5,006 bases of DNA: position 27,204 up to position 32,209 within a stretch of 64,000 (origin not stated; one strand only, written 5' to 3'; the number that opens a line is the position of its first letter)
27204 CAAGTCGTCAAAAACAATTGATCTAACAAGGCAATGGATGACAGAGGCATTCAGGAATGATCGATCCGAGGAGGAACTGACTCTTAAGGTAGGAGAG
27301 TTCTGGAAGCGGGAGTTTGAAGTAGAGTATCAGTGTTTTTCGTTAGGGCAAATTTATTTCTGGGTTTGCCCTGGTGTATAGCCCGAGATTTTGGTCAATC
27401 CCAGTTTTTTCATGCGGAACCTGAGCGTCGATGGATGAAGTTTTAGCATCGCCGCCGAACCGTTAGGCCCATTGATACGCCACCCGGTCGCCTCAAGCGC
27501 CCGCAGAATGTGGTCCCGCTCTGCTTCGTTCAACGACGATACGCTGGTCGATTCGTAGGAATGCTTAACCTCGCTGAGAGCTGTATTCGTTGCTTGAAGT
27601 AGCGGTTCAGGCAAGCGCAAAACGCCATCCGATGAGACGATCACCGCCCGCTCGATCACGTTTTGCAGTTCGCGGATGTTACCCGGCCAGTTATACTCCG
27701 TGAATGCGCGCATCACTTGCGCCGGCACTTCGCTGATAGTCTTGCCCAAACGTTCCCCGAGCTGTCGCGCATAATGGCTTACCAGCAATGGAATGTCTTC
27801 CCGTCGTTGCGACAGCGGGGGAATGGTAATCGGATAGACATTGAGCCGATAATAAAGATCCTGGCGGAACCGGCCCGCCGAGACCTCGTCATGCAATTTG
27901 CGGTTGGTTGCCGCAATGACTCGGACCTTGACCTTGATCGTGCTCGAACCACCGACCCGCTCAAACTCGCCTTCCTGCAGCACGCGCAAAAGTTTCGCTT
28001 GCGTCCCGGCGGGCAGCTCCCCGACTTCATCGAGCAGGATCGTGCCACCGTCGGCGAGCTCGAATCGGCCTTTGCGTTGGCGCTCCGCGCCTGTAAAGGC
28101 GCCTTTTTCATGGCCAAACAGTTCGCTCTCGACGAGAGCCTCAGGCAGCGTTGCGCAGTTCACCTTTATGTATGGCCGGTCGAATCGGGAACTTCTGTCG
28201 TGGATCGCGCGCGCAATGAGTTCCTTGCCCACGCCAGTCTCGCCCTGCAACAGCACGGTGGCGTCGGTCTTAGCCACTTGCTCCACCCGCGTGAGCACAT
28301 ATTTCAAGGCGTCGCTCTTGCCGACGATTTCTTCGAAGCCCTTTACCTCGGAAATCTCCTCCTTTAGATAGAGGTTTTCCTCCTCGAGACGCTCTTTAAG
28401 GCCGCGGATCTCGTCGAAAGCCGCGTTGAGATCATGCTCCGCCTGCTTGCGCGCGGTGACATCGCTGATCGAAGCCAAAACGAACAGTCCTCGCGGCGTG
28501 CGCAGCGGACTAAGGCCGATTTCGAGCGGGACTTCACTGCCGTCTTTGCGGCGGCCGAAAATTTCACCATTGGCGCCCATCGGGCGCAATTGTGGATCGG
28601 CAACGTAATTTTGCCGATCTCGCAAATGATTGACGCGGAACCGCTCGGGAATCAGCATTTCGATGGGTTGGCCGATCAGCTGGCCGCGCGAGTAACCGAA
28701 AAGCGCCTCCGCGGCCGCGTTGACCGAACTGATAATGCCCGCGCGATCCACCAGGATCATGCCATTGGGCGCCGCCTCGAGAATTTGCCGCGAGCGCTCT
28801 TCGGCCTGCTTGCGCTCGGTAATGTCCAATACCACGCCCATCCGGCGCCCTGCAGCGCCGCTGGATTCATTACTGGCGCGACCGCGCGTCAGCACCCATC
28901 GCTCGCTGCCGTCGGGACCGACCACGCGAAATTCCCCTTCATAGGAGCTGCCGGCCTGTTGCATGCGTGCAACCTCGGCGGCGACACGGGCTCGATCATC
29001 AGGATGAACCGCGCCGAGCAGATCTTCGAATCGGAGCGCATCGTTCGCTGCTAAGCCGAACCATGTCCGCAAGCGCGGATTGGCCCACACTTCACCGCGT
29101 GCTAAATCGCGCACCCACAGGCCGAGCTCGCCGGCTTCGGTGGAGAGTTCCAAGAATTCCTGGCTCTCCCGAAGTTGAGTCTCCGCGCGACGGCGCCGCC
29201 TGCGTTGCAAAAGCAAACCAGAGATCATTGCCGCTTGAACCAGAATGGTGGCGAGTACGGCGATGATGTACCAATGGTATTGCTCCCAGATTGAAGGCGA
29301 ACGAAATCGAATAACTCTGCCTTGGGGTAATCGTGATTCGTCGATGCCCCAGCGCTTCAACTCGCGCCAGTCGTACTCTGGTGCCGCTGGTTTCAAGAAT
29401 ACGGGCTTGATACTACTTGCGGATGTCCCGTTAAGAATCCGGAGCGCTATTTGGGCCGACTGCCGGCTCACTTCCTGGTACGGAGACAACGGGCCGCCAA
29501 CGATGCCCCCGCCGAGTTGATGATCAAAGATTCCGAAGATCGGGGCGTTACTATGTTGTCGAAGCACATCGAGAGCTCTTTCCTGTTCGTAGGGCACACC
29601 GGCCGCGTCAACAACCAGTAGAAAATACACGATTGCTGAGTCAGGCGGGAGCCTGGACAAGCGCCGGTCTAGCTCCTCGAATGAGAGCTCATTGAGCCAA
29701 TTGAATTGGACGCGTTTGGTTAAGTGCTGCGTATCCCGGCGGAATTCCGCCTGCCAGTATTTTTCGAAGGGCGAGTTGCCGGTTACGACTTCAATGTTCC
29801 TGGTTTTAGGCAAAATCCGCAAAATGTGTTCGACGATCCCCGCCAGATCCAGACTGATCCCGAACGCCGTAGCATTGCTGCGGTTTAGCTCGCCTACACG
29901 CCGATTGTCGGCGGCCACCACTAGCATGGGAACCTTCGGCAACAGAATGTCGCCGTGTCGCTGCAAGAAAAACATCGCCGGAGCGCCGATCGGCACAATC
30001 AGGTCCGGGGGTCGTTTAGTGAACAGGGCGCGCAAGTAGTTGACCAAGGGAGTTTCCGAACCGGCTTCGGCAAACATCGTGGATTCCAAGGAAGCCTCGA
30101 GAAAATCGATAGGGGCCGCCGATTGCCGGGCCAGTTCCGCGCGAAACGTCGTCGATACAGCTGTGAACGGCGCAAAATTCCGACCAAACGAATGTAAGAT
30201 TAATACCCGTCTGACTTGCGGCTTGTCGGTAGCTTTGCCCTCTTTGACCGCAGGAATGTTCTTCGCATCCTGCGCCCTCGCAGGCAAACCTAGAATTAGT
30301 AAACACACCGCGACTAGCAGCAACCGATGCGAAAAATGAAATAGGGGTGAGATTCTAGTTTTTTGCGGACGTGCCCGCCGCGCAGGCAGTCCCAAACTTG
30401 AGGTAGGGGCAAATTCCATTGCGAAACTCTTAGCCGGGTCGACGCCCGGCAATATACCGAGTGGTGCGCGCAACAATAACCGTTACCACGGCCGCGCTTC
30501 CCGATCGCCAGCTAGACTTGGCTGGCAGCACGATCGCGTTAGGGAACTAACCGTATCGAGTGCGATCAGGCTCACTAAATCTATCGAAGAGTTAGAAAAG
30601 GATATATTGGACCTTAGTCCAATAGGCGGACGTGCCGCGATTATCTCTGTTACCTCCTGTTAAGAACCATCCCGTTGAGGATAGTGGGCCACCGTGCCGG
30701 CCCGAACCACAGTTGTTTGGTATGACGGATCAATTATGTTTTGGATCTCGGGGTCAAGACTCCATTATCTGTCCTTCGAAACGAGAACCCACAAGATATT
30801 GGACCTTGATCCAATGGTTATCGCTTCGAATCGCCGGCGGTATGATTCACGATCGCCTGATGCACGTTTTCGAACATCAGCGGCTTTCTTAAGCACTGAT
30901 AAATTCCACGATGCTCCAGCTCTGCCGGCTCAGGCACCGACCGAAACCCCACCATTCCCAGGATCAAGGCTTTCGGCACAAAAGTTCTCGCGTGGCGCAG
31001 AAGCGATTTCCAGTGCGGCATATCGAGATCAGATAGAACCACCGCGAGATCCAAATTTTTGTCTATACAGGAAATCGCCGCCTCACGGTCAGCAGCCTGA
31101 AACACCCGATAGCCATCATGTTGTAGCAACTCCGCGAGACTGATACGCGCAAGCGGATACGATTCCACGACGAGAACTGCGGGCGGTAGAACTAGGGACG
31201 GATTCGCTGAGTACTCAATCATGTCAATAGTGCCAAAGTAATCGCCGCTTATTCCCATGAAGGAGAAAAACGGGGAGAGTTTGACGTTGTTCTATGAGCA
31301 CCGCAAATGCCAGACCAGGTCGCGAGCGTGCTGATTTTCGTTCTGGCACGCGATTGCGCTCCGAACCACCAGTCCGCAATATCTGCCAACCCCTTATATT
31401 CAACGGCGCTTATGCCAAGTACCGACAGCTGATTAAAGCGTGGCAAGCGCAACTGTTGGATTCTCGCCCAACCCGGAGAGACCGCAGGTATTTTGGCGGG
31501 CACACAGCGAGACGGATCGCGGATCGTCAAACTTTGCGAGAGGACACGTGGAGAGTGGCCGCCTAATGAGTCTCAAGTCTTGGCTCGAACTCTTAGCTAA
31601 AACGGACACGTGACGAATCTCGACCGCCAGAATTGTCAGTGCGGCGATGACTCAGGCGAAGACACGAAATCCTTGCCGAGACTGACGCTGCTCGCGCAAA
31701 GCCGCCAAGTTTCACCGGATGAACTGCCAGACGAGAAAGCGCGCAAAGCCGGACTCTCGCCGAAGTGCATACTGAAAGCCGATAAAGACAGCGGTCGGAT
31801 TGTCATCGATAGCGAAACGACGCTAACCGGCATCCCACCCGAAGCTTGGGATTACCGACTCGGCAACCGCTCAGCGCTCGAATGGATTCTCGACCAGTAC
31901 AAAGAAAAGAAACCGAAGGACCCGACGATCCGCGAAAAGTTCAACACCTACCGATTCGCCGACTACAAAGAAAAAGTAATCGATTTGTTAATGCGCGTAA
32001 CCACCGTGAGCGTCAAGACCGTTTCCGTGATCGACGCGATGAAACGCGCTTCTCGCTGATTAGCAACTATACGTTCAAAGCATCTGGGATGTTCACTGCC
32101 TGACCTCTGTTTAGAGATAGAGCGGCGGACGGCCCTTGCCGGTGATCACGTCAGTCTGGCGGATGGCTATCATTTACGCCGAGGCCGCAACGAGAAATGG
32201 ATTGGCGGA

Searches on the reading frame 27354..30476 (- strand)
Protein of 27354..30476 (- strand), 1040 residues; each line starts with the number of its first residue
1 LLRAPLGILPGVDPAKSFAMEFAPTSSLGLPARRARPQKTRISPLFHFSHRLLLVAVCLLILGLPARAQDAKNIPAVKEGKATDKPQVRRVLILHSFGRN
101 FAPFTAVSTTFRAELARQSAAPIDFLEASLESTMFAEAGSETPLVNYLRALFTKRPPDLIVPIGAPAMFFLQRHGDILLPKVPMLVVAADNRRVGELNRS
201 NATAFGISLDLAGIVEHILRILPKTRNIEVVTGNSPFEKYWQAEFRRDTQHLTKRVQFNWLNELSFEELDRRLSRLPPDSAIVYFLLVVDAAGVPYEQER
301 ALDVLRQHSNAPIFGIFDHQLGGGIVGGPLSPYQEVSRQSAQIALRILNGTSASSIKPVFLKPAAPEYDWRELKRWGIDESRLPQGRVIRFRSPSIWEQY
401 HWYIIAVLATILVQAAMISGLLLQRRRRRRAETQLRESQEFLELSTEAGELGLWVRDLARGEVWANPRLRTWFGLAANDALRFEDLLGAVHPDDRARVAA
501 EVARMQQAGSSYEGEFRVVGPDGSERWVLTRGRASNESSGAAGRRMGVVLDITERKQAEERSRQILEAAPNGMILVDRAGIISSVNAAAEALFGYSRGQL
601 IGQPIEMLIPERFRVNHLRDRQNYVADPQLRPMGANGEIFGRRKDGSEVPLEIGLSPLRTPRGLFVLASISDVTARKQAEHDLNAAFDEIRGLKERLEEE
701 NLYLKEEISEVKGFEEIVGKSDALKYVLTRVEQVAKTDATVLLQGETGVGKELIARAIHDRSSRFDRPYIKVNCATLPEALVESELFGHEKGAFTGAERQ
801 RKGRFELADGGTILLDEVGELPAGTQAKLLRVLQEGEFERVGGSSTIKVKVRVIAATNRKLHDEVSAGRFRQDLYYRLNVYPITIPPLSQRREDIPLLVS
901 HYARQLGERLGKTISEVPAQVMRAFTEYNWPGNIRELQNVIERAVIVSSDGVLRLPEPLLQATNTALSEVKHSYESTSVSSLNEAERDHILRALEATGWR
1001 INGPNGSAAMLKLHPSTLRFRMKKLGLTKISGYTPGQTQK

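Call 12: search_protein_families(library=pfam, proteins=[window:27354-30476:-])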
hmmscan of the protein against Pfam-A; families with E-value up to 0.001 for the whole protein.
window:27354-30476:- (1040 aa): 14 families
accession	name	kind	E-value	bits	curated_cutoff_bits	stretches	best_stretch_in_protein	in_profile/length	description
PF00158.32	Sigma54_activat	-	2.6e-72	242.4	20.2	1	717-883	1-167/168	Sigma-54 interaction domain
PF00989.32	PAS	-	3.4e-22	79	22.6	2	562-672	3-112/113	PAS fold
PF25601.1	AAA_lid_14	-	9.4e-22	77.1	27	1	890-955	2-67/87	AAA+ ATPase lid domain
PF08447.18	PAS_3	-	2.1e-19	70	25.6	1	463-548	2-88/89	PAS fold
PF13426.13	PAS_9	-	3.4e-19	69.5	27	2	570-674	1-102/103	PAS domain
PF14532.12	Sigma54_activ_2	-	4.8e-19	69.4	25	1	718-888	1-138/138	Sigma-54 interaction domain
PF08448.16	PAS_4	-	2.9e-16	60.1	23.1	2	566-678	1-110/110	PAS fold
PF13188.13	PAS_8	-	2e-12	47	21.8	1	560-613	1-55/65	PAS domain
PF07728.20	AAA_5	-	4.5e-09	36.9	22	1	741-860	2-124/139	AAA domain (dynein-related subfamily)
PF24820.1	Diguanyl_cycl_sensor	-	4.9e-06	26.9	28.1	1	569-667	5-105/109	Diguanylate cyclase-like sensor domain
PF00004.35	AAA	-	2.8e-05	25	21.2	1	741-873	1-126/131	ATPase family associated with various cellular activities (AAA)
PF02954.25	HTH_8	-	4.5e-05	23.5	22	1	982-1025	2-42/42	Bacterial regulatory protein, Fis family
PF07724.20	AAA_2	-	0.00024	21.6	27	1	739-864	4-130/166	AAA domain (Cdc48 subfamily)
PF00493.29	MCM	-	0.00078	19.1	23.3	0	735-860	54-174/224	MCM P-loop domain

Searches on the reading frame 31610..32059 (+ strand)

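Call 62: search_protein_families(library=pfam, proteins=[window:31610-32059:+], max_evalue=0.01)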
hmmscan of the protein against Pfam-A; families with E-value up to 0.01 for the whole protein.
window:31610-32059:+ (149 aa): 1 family
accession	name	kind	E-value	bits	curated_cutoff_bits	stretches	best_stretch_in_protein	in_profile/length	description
PF18135.7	Type_ISP_C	-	2.3e-20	73.4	25.9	1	43-126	259-342/342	Type ISP C-terminal specificity domain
